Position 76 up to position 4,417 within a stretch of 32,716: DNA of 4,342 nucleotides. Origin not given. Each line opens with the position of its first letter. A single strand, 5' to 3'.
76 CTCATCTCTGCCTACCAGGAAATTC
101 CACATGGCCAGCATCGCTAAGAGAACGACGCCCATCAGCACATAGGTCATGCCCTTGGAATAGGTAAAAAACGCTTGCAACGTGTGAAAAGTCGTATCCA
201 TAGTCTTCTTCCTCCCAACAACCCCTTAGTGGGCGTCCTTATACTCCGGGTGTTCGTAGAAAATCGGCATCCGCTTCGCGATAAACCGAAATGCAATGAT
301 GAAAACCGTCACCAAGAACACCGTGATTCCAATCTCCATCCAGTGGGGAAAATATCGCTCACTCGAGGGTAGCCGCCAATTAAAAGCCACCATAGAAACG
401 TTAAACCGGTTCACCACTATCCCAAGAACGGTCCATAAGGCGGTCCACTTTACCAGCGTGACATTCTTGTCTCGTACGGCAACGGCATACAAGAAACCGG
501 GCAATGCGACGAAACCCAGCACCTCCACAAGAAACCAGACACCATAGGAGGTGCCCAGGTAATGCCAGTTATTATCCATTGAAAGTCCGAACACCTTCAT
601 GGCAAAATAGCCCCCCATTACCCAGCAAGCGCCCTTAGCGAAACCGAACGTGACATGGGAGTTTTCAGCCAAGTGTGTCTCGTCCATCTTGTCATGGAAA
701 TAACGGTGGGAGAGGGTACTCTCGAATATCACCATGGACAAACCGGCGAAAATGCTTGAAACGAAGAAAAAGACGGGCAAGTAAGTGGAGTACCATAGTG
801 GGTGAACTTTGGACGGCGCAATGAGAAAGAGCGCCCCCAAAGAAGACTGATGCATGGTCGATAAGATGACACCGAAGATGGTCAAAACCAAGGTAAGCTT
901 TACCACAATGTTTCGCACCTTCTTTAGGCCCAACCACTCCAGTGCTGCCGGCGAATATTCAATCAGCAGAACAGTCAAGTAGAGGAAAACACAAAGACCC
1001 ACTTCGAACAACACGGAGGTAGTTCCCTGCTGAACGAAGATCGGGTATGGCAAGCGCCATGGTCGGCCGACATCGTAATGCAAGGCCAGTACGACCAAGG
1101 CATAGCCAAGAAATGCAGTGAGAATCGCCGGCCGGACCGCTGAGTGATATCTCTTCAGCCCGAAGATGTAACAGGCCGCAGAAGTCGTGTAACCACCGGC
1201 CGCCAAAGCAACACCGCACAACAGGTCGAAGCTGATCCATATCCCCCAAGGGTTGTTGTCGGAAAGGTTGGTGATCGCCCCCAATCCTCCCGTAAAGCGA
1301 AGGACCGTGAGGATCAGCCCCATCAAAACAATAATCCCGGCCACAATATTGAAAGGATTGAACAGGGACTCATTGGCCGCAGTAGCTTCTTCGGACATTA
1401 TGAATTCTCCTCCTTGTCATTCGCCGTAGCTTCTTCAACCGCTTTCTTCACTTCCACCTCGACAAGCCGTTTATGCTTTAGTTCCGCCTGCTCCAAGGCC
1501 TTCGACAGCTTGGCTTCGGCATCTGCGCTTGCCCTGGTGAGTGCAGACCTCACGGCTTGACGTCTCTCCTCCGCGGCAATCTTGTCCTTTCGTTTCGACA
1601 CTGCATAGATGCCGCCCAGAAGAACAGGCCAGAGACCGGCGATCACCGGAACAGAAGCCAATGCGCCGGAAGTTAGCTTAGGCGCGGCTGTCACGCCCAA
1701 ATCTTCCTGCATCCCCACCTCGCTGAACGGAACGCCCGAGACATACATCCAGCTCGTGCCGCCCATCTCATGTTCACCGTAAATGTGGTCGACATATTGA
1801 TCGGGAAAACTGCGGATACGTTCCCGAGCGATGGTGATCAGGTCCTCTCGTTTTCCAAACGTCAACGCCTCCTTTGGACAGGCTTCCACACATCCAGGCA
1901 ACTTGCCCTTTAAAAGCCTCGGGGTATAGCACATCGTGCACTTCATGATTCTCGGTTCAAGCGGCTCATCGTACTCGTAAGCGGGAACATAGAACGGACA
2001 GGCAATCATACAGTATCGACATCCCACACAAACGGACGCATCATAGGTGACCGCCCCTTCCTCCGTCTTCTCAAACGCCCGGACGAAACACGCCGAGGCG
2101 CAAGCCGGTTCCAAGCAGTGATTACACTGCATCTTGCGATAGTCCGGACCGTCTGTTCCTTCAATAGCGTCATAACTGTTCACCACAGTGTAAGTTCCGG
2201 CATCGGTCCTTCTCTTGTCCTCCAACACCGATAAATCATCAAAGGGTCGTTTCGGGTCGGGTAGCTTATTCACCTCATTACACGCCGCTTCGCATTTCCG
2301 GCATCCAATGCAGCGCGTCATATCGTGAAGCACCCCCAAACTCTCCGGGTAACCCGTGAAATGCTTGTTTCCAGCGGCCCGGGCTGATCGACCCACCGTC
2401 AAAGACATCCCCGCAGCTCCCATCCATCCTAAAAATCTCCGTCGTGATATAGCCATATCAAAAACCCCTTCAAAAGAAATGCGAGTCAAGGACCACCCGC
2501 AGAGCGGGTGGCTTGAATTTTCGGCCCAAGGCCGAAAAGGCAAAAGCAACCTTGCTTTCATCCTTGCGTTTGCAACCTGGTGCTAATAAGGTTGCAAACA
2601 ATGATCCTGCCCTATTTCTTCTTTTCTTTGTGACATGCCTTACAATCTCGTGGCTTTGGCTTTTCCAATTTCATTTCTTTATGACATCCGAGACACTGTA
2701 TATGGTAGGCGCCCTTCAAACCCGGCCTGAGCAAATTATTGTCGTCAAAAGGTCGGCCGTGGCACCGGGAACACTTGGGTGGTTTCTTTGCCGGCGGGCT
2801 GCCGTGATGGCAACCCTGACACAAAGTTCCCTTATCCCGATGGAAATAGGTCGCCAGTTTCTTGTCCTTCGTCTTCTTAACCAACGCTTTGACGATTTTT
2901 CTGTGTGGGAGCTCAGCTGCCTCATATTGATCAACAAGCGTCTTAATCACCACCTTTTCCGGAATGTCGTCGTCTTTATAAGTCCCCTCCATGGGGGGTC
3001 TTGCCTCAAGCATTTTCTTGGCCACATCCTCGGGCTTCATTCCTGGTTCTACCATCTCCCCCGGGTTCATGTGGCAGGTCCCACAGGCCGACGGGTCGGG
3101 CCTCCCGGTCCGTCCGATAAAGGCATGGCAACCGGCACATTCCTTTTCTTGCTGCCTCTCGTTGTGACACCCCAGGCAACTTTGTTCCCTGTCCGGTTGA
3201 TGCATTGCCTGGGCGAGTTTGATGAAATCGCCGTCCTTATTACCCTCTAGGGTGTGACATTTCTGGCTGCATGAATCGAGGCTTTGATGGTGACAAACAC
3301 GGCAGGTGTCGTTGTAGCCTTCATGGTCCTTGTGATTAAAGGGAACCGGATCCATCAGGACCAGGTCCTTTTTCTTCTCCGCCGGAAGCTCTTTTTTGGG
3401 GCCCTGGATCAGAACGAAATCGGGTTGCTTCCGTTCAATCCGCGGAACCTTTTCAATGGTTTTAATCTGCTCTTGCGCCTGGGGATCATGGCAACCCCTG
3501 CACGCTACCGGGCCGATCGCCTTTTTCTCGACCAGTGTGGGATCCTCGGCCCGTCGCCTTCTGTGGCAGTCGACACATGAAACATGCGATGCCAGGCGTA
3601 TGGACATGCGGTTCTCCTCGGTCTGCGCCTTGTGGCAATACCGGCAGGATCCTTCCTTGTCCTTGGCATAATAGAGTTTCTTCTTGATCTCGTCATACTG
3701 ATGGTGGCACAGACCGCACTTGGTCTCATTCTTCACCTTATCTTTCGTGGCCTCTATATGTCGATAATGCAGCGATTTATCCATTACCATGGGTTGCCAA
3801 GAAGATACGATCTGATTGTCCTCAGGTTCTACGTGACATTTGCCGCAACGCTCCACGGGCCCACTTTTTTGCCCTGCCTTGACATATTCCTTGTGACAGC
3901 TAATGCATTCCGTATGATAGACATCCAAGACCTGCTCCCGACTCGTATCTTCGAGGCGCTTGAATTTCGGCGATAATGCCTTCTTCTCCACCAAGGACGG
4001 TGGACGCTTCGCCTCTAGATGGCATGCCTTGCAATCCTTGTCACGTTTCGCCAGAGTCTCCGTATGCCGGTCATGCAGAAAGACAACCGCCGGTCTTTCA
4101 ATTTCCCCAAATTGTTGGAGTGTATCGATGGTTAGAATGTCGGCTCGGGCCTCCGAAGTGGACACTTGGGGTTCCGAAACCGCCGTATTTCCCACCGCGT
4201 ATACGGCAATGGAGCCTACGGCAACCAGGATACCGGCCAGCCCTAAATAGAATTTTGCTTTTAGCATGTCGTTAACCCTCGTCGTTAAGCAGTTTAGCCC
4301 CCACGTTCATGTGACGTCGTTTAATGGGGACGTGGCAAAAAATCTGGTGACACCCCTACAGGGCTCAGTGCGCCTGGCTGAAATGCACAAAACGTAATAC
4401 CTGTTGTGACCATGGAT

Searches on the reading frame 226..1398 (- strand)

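Call 10: search_protein_families(library=pfam, proteins=[window:226-1398:-], max_evalue=0.0001)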
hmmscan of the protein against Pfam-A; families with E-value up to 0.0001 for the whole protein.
window:226-1398:- (390 aa): 1 family
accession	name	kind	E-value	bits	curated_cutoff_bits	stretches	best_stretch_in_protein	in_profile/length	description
PF03916.19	NrfD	-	2.6e-18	67.2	25.8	1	43-334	3-304/313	Polysulphide reductase, NrfD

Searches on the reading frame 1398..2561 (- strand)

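Call 10: search_protein_families(library=pfam, proteins=[window:1398-2561:-], max_evalue=0.0001)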
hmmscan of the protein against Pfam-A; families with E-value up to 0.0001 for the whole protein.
window:1398-2561:- (387 aa): 8 families
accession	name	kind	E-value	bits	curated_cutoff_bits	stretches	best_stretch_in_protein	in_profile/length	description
PF13247.11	Fer4_11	-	3.3e-16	59.7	26.2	1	141-238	5-100/100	4Fe-4S dicluster domain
PF12838.12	Fer4_7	-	4.8e-10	40.2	27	0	145-190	1-50/52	4Fe-4S dicluster domain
PF13237.11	Fer4_10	-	5.5e-10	39.5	25.5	1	171-229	2-53/53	4Fe-4S dicluster domain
PF13187.11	Fer4_9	-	3.6e-08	33.8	27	1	178-232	2-51/52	4Fe-4S dicluster domain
PF12837.12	Fer4_6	-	9.8e-08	32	25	1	171-192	2-23/24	4Fe-4S binding domain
PF12797.12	Fer4_2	-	6.6e-07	29.3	24.5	0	170-190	2-22/22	4Fe-4S binding domain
PF00037.32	Fer4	-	1.8e-05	24.8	21.1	0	171-190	1-20/24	4Fe-4S binding domain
PF14697.11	Fer4_21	-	5.9e-05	23.6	35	0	145-190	10-53/59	4Fe-4S dicluster domain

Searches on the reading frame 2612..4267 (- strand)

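Call 10: search_protein_families(library=pfam, proteins=[window:2612-4267:-], max_evalue=0.0001)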
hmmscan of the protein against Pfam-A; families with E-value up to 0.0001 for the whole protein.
window:2612-4267:- (551 aa): 4 families
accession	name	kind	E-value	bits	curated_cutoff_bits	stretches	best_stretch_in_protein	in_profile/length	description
PF02085.21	Cytochrom_CIII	-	6.4e-39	132.8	22.9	4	293-399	7-101/101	Class III cytochrome C family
PF14522.11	Cytochrome_C7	-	1.1e-16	60.8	24.8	1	62-145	2-66/67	Cytochrome c7 and related cytochrome c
PF14537.11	Cytochrom_c3_2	-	3.8e-06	27.7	25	0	475-547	1-79/79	Cytochrome c3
PF09699.15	Paired_CXXCH_1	-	1.6e-05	24.9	20.6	0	230-264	8-40/41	Doubled CXXCH motif (Paired_CXXCH_1)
